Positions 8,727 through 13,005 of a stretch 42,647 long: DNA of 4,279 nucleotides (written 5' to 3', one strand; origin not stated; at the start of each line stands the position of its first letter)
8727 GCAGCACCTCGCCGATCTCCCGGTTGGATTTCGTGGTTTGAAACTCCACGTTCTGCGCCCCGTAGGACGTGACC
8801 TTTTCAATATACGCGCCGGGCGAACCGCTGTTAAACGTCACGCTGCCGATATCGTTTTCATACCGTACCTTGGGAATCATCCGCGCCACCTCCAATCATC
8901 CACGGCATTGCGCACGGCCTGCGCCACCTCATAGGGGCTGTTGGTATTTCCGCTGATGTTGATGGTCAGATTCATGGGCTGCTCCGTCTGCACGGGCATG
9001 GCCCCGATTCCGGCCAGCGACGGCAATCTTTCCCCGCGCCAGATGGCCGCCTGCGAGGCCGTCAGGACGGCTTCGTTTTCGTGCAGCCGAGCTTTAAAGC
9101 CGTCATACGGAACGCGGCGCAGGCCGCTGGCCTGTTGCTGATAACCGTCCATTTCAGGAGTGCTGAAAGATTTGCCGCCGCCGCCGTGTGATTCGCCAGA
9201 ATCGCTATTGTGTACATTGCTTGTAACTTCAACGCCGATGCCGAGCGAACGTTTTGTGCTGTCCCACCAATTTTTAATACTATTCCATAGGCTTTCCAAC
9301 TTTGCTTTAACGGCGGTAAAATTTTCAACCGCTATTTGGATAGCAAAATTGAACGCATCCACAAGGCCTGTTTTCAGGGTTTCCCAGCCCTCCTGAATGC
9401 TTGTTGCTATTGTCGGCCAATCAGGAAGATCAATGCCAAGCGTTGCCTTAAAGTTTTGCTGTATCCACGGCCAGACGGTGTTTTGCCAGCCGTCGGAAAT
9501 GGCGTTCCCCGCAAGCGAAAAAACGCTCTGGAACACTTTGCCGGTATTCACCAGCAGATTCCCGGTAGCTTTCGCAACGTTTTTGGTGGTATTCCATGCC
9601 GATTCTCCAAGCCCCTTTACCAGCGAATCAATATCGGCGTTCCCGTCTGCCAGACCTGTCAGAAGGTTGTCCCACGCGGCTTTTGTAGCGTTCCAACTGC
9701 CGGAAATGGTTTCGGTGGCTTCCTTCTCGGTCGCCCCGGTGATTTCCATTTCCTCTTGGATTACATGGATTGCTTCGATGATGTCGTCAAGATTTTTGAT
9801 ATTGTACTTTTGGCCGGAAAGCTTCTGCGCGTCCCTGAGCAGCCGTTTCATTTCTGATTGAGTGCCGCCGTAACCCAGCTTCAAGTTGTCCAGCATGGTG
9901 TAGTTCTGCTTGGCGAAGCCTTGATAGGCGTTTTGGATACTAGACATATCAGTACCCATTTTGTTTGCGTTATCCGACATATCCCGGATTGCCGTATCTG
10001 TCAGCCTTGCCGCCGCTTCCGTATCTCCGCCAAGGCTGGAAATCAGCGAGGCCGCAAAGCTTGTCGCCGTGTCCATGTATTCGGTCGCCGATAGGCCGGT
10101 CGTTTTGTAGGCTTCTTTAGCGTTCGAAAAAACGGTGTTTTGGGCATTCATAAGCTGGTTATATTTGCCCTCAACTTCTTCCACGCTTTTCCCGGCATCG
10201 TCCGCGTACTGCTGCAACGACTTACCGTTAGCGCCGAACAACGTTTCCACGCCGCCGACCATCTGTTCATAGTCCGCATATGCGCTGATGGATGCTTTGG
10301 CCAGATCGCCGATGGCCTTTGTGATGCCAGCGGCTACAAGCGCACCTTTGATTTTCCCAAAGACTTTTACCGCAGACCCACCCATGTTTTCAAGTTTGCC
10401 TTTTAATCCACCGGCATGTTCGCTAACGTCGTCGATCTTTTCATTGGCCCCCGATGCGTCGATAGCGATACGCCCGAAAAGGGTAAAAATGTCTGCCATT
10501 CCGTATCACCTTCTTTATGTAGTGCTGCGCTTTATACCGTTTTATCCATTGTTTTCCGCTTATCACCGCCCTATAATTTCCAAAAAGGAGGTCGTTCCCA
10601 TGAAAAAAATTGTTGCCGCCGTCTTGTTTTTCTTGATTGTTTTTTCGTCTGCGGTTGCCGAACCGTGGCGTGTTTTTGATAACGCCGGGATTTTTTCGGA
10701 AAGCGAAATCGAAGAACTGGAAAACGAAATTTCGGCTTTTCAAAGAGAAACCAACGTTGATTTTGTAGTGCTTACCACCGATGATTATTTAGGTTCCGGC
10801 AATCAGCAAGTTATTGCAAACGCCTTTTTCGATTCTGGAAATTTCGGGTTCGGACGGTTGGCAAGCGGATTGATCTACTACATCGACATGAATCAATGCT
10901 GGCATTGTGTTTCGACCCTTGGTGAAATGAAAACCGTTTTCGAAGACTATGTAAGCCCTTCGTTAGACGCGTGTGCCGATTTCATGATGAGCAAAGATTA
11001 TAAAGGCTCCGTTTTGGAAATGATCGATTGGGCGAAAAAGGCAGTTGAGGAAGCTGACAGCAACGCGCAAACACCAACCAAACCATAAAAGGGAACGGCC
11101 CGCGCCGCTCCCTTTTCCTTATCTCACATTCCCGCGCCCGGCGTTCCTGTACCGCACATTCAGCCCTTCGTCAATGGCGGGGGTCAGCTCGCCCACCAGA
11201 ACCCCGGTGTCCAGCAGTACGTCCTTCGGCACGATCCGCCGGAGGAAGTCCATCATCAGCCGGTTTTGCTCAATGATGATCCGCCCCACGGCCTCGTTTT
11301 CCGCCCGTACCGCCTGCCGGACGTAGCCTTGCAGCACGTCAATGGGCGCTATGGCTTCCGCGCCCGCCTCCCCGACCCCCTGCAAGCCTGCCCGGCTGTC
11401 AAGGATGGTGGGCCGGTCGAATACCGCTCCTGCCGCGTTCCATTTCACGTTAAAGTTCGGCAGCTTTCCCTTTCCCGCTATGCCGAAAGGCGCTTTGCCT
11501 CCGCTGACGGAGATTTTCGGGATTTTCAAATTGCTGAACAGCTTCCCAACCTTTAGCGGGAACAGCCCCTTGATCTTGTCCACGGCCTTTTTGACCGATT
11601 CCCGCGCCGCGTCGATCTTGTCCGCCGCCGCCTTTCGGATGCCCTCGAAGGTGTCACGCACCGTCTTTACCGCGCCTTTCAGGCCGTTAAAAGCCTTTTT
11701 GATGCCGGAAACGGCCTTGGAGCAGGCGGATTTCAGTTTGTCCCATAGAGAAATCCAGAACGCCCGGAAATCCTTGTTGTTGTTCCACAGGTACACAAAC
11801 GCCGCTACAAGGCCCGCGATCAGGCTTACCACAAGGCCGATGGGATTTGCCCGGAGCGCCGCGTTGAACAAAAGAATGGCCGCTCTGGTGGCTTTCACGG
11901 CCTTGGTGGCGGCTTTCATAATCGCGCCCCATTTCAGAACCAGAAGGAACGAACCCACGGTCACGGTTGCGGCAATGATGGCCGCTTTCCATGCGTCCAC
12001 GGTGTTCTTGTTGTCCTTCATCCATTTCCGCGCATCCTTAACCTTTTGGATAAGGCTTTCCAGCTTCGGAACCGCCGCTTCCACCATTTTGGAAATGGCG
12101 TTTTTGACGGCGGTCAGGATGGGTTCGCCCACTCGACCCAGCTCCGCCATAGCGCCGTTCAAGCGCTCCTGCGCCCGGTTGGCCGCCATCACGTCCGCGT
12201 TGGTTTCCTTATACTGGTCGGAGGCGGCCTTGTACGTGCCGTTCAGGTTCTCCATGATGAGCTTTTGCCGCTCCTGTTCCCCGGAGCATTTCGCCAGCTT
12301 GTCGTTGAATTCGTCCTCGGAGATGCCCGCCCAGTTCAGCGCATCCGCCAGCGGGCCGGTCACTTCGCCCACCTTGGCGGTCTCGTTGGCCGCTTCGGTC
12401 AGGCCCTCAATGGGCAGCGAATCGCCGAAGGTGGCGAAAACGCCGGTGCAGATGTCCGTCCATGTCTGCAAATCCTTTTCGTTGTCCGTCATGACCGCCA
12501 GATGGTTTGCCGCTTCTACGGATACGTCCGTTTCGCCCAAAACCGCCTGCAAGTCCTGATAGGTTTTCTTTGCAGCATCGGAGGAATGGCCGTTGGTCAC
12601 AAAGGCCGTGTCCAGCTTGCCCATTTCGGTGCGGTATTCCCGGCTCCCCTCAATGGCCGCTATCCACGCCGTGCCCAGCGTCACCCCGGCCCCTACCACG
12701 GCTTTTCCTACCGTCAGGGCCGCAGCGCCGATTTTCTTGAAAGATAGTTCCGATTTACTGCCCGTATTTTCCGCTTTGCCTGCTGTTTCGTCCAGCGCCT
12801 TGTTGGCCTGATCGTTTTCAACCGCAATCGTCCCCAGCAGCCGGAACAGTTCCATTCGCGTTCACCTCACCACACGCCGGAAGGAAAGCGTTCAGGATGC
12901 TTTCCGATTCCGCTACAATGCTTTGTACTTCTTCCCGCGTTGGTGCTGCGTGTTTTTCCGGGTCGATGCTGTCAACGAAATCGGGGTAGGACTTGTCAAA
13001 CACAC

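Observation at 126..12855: Two complete tape-measure / Dit / hub / fibre sets in a single siphovirus tail operon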

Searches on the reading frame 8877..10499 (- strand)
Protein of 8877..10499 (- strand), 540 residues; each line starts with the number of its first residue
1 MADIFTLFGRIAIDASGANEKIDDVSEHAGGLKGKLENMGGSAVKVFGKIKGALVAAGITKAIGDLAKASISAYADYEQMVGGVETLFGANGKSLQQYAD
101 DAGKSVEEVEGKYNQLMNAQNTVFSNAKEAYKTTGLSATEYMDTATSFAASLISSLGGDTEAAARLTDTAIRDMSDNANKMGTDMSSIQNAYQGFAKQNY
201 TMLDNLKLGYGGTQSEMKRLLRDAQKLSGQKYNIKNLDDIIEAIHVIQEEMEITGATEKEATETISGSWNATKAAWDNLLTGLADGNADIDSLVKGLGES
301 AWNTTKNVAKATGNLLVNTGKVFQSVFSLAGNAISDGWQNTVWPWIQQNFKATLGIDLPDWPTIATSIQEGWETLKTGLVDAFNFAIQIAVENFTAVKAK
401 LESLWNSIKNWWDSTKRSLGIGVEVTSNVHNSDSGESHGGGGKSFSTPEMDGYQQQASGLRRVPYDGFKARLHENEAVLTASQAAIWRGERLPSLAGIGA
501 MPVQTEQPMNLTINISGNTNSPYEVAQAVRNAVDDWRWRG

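Call 4: search_protein_families(library=pfam, proteins=[window:8877-10499:-], max_evalue=0.01)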
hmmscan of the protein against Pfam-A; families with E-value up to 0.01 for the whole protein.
window:8877-10499:- (540 aa): 2 families
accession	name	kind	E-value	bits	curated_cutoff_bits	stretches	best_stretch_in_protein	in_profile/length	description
PF04012.17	PspA_IM30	-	0.0039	17.3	33.9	0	60-130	79-145/220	PspA/IM30 family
PF04108.17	ATG17_like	-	0.0052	16.8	43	0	92-278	102-254/355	Autophagy protein ATG17-like domain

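Call 5: search_protein_families(library=phrogs, proteins=[window:8877-10499:-], max_evalue=0.001)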
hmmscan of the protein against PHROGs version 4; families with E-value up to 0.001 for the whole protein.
window:8877-10499:- (540 aa): 8 families
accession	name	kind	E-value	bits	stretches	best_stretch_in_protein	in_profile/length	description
phrog_6900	-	tail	3e-71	241.2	1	11-246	32-235/235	tail length tape measure protein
phrog_991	-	tail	6.3e-56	190.8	1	19-419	233-706/1966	tail length tape measure protein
phrog_3981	-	tail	1.9e-52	180.2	2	110-334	66-282/584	tail length tape measure protein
phrog_58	-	tail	2.3e-37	130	1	21-331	290-565/1544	tail length tape measure protein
phrog_1204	-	tail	1.3e-14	54.1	1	25-415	143-508/1483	tail protein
phrog_1272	-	tail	2.4e-09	36.5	2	128-410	684-939/1606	tail length tape measure protein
phrog_33570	-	unknown function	6e-05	22.7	1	451-484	607-640/686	-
phrog_1533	-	tail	0.00087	17.9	1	19-102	202-281/1688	tail length tape measure protein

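Call 13: find_related_loci(query=window:8877-10499:-, collection=viral_contigs, flank=10000)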
Query window:8877-10499:- (540 aa) in viral_contigs; peptide patterns used: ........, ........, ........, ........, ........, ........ (x = any residue, [..] = any of these).
15 stretches matched a pattern; 13 encode a relative of the query (tblastn E <= 1e-3); 11 distinct loci.
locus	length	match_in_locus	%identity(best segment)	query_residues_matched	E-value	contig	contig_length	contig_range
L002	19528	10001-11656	78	1-540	0e+0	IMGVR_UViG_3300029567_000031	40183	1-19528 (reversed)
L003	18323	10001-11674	74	1-540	0e+0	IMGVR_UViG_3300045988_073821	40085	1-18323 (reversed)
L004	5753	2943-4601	73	1-540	0e+0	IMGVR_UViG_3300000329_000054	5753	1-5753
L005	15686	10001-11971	69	1-540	9e-155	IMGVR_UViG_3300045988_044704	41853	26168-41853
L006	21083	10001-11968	69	1-540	7e-155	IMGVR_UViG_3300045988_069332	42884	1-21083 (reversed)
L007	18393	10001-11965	61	1-540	8e-132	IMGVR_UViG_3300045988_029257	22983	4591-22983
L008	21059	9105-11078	61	1-540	2e-131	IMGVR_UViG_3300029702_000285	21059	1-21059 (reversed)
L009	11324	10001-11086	61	1-368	3e-131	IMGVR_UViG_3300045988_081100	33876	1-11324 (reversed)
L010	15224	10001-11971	60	1-540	3e-130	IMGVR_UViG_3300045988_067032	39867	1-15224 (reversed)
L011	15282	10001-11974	61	1-540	2e-131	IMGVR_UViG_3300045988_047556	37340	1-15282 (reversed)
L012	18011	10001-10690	55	66-323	4e-78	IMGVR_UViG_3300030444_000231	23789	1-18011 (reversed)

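Call 41: search_protein_families(library=ncbifam, proteins=[window:8877-10499:-], max_evalue=0.01)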
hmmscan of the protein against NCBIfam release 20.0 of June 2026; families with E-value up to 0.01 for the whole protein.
window:8877-10499:- (540 aa): 0 families

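Call 58: search_solved_structures(query=window:8877-10499:-, max_evalue=0.01)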
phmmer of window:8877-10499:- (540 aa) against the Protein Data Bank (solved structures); distinct sequences matched with E-value up to 0.01: 1.
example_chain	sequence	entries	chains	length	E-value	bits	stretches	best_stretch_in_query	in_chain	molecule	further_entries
8v3w_B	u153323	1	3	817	4.1e-06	29.4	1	348-491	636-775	Tape measure protein (CD1366)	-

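Call 73: search_protein_families(library=phrogs, proteins=[L006:16531-17244:+, L006:17251-17640:+, L006:17637-17915:+, L006:18341-18745:+, L006:18794-19300:+, L006:19499-20080:+, L006:20203-20754:+, L003:16303-16959:+, L003:16975-17376:+, L003:17390-17650:+], max_evalue=0.001)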
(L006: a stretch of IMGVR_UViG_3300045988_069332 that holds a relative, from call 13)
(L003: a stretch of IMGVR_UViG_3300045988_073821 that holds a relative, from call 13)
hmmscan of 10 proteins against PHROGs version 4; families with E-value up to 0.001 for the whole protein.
L006:16531-17244:+ (237 aa): 2 families
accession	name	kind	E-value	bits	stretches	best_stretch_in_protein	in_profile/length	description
phrog_329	-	tail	8.1e-11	41.8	1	21-148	521-648/949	minor tail protein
phrog_12508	-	unknown function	3.8e-06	27.6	1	55-133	161-236/260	-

L006:17251-17640:+ (129 aa): 1 family
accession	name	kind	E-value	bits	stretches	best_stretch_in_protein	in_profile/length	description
phrog_1863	-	unknown function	1.4e-16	61.2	1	34-119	6-95/97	-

L006:17637-17915:+ (92 aa): 4 families
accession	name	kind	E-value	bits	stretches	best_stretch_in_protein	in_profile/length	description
phrog_10091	-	lysis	6.9e-33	114.6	1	1-81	1-81/143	holin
phrog_297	-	lysis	3.6e-25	89.8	1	1-85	7-89/176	holin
phrog_962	-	lysis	3.7e-22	80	1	1-83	2-82/152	holin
phrog_13404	-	lysis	0.00068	20.8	1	18-72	21-73/121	holin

L006:18341-18745:+ (134 aa): 0 families

L006:18794-19300:+ (168 aa): 15 families
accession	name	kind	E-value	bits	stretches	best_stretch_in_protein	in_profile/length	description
phrog_4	-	transcription regulation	6.9e-13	49.3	1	44-167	68-196/400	transcriptional repressor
phrog_8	-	transcription regulation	7.9e-13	49.6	1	49-167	135-220/346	transcriptional regulator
phrog_5823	-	transcription regulation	7e-12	46.2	1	99-163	5-67/404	transcriptional regulator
phrog_3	-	transcription regulation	7.4e-10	40.2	1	94-165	82-148/430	transcriptional repressor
phrog_2328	-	transcription regulation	4.9e-08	33.8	1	92-167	7-79/128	transcriptional repressor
phrog_7241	-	transcription regulation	6.8e-08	33.6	1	105-163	66-121/122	transcriptional regulator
phrog_2439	-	transcription regulation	3.2e-06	27.3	1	100-160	7-64/367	transcriptional regulator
phrog_2104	-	unknown function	1.2e-05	26.5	1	92-137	31-76/103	-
phrog_2967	-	transcription regulation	4.4e-05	24.1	1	98-165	8-72/225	transcriptional regulator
phrog_2339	-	DNA, RNA and nucleotide metabolism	8.3e-05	23.5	1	92-158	17-85/98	HTH DNA binding protein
phrog_1373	-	transcription regulation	0.00014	22.9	1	103-138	66-102/166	transcriptional regulator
phrog_147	-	transcription regulation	0.00048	21.5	1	101-138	5-42/100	transcriptional regulator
phrog_7950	-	transcription regulation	0.00048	21.2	1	102-135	9-42/68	transcriptional repressor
phrog_4779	-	transcription regulation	0.00058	21.3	0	102-139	4-41/98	transcriptional regulator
phrog_6288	-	unknown function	0.00062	20.5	0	95-137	24-66/322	-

L006:19499-20080:+ (193 aa): 2 families
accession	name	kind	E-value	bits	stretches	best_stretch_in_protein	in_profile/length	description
phrog_18108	-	unknown function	2.9e-28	99.8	1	3-192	98-280/290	-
phrog_24323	-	unknown function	5.5e-05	24.2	1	5-64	3-62/65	-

L006:20203-20754:+ (183 aa): 40 families (the best 25 are shown)
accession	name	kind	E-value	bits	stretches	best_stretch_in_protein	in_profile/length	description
phrog_664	-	DNA, RNA and nucleotide metabolism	4.8e-12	47.2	1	42-109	39-104/210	DNA binding protein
phrog_8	-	transcription regulation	7e-11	43.2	1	15-174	91-211/346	transcriptional regulator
phrog_2439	-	transcription regulation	9.4e-11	42.2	1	123-174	11-62/367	transcriptional regulator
phrog_2328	-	transcription regulation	1.8e-09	38.4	1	126-175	22-71/128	transcriptional repressor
phrog_2104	-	unknown function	2.2e-09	38.4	1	111-168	31-88/103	-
phrog_7241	-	transcription regulation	2.8e-09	38.1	1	120-175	62-117/122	transcriptional regulator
phrog_3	-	transcription regulation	3.4e-08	34.7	1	119-175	88-142/430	transcriptional repressor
phrog_6223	-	transcription regulation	1.7e-07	32.2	0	131-151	16-36/73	transcriptional repressor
phrog_4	-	transcription regulation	2e-07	31.3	1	125-173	142-186/400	transcriptional repressor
phrog_409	-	transcription regulation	2.2e-07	32.5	0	134-176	26-66/127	transcriptional regulator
phrog_8446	-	DNA, RNA and nucleotide metabolism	2.3e-07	31.7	0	12-74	27-91/211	HNH endonuclease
phrog_4779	-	transcription regulation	5.3e-07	31.1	0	131-173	14-55/98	transcriptional regulator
phrog_35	-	transcription regulation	5.5e-07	30.8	0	2-51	73-120/181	transcriptional repressor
phrog_323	-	transcription regulation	6.6e-07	30.2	0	9-75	107-184/319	transcriptional regulator, D5-like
phrog_57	-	head and packaging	9.3e-07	29.9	0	133-154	13-34/199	terminase small subunit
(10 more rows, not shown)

L003:16303-16959:+ (218 aa): 0 families

L003:16975-17376:+ (133 aa): 2 families
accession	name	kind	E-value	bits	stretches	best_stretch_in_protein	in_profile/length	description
phrog_4105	-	unknown function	2.7e-23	83.2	1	38-132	6-99/103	-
phrog_4257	-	unknown function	2.1e-05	25.8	1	87-132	90-134/138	-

L003:17390-17650:+ (86 aa): 1 family
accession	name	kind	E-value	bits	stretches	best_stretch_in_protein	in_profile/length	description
phrog_297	-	lysis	1.3e-06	29.4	1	5-76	10-92/176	holin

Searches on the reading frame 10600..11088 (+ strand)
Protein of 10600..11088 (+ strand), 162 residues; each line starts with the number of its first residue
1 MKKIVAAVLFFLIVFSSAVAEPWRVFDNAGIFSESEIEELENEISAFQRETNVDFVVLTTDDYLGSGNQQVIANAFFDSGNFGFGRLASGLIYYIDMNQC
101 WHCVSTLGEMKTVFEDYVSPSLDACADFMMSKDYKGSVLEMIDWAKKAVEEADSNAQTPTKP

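Call 51: search_protein_families(library=pfam, proteins=[window:10600-11088:+], max_evalue=0.001)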
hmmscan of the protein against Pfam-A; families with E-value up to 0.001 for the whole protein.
window:10600-11088:+ (162 aa): 1 family
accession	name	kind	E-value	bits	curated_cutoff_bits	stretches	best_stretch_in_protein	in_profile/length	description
PF04536.20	TPM_phosphatase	-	8.2e-12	45.7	22.1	1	25-143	1-120/125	TPM domain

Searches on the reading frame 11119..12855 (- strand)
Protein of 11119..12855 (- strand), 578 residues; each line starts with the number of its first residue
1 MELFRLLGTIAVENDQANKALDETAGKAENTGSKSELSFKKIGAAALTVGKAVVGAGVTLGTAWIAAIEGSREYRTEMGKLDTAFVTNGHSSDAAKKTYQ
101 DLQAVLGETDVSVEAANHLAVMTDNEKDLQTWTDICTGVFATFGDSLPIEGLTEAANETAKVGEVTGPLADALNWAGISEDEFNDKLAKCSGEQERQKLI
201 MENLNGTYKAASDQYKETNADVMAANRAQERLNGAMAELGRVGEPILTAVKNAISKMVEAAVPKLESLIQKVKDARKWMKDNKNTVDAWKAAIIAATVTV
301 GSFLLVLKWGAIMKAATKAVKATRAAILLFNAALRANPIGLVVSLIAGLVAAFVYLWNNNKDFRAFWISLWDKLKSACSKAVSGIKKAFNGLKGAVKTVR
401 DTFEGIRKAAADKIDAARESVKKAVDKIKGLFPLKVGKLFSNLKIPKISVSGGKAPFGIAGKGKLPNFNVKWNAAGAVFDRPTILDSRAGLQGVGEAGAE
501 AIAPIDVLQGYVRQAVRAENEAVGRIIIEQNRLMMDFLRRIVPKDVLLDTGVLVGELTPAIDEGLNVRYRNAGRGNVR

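Call 4: search_protein_families(library=pfam, proteins=[window:11119-12855:-], max_evalue=0.01)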
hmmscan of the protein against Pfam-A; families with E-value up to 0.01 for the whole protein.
window:11119-12855:- (578 aa): 1 family
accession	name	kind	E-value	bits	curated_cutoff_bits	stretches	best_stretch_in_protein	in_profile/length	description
PF12822.12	ECF_trnsprt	-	0.00098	19.6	30.7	1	290-369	26-103/169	ECF transporter, substrate-specific component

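Call 5: search_protein_families(library=phrogs, proteins=[window:11119-12855:-], max_evalue=0.001)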
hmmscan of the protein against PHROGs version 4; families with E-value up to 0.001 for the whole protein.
window:11119-12855:- (578 aa): 27 families (the best 25 are shown)
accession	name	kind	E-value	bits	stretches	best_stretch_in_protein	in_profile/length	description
phrog_23464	-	unknown function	1e-79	269.7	1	53-319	163-429/539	-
phrog_991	-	tail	5.7e-31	108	1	159-545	514-914/1966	tail length tape measure protein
phrog_58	-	tail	6.1e-29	102.1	1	18-385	289-674/1544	tail length tape measure protein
phrog_1272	-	tail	3.6e-20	72.4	1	205-441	508-748/1606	tail length tape measure protein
phrog_38258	-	unknown function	6.2e-19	69.1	1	374-506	286-417/427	-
phrog_971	-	lysis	5.9e-18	65.9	1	133-404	322-579/1338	endolysin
phrog_17020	-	unknown function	2.1e-16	61.1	1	360-506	149-287/353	-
phrog_28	-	tail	9.9e-16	58.5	1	198-492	527-729/1228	tail length tape measure protein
phrog_8462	-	tail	9.8e-14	52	1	228-426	221-406/672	tail length tape measure protein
phrog_3981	-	tail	2.7e-11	44.3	1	14-444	15-425/584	tail length tape measure protein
phrog_4197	-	tail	4.9e-11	42.1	1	244-404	741-911/1783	tail length tape measure protein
phrog_1535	-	tail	9.7e-11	41.5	1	245-432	747-920/1152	tail length tape measure protein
phrog_3336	-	tail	4.4e-10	39.8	1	262-429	288-444/1051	tail length tape measure protein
phrog_28958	-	unknown function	4.5e-10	40.5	1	387-506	47-166/295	-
phrog_7972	-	unknown function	1.5e-09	38.3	1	236-429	326-517/687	-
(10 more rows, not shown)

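Call 18: find_related_loci(query=window:11119-12855:-, collection=viral_contigs, flank=10000)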
Query window:11119-12855:- (578 aa) in viral_contigs; peptide patterns used: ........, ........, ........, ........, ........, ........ (x = any residue, [..] = any of these).
68 stretches matched a pattern; 65 encode a relative of the query (tblastn E <= 1e-3); 58 distinct loci.
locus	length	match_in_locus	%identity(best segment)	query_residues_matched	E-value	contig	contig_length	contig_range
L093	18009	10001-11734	98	1-578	0e+0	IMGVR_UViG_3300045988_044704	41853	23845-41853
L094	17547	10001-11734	96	1-578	0e+0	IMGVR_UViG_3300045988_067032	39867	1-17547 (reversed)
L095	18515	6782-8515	96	1-578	0e+0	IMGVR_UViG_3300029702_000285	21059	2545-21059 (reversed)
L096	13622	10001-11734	95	1-578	0e+0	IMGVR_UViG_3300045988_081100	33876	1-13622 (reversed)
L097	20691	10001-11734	95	1-578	0e+0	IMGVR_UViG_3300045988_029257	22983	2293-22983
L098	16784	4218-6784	74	1-578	0e+0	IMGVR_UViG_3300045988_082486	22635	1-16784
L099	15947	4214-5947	74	1-578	0e+0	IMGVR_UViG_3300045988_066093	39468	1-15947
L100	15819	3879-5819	74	1-578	0e+0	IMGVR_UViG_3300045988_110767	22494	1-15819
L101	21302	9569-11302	73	1-578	0e+0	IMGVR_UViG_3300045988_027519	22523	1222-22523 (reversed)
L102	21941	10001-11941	74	1-578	0e+0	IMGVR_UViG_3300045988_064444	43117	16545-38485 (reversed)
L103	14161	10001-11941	74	1-578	0e+0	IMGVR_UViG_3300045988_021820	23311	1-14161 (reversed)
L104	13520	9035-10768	72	1-578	0e+0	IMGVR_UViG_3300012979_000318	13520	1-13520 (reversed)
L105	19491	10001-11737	73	1-578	0e+0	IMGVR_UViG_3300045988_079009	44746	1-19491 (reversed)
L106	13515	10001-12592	72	1-578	0e+0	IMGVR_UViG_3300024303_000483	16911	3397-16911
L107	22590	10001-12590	72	1-578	0e+0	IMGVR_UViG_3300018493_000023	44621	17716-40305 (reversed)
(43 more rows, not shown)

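Call 36: find_related_loci(query=window:11119-12855:-, collection=genome_contigs, flank=10000)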
Query window:11119-12855:- (578 aa) in genome_contigs; peptide patterns used: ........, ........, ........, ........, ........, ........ (x = any residue, [..] = any of these).
28 stretches matched a pattern; 1 encode a relative of the query (tblastn E <= 1e-3); 1 distinct loci.
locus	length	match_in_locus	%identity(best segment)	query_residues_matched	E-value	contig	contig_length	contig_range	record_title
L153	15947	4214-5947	74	1-578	0e+0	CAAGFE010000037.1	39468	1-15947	MAG TPA_asm: Clostridia bacterium, isolate HGM11610, WGS project CAAGFE010000000 data, contig: SRS476193_30_k119_70474,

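Call 41: search_protein_families(library=ncbifam, proteins=[window:11119-12855:-], max_evalue=0.01)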
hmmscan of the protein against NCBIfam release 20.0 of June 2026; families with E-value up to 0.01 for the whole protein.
window:11119-12855:- (578 aa): 5 families
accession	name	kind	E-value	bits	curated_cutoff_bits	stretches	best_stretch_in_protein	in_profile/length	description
TIGR01837.1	PHA_granule_1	subfamily_domain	0.0023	18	94.7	0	396-447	43-94/118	poly(hydroxyalkanoate) granule-associated protein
NF058675.1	RcGTA_tape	equivalog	0.0038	17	220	1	382-506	57-166/220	RcGTA-type gene transfer agent tail tape measure protein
NF004888.0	PRK06251.1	equivalog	0.0052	16.9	101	0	30-80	30-75/102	V-type ATP synthase subunit K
TIGR02168.1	SMC_prok_B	equivalog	0.0085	13.8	567.35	1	152-282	842-972/1181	chromosome segregation protein SMC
TIGR03930.1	WXG100_ESAT6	subfamily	0.0093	16.2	44.85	0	174-221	40-87/90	WXG100 family type VII secretion target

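Call 59: search_solved_structures(query=window:11119-12855:-, max_evalue=0.01)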
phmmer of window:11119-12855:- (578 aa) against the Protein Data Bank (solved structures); distinct sequences matched with E-value up to 0.01: 1.
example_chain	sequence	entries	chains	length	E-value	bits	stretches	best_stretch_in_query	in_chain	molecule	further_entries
6v8i_CF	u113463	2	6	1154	0.0002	23.5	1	333-385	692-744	Tape Measure Protein, gp57 | Tape measure protein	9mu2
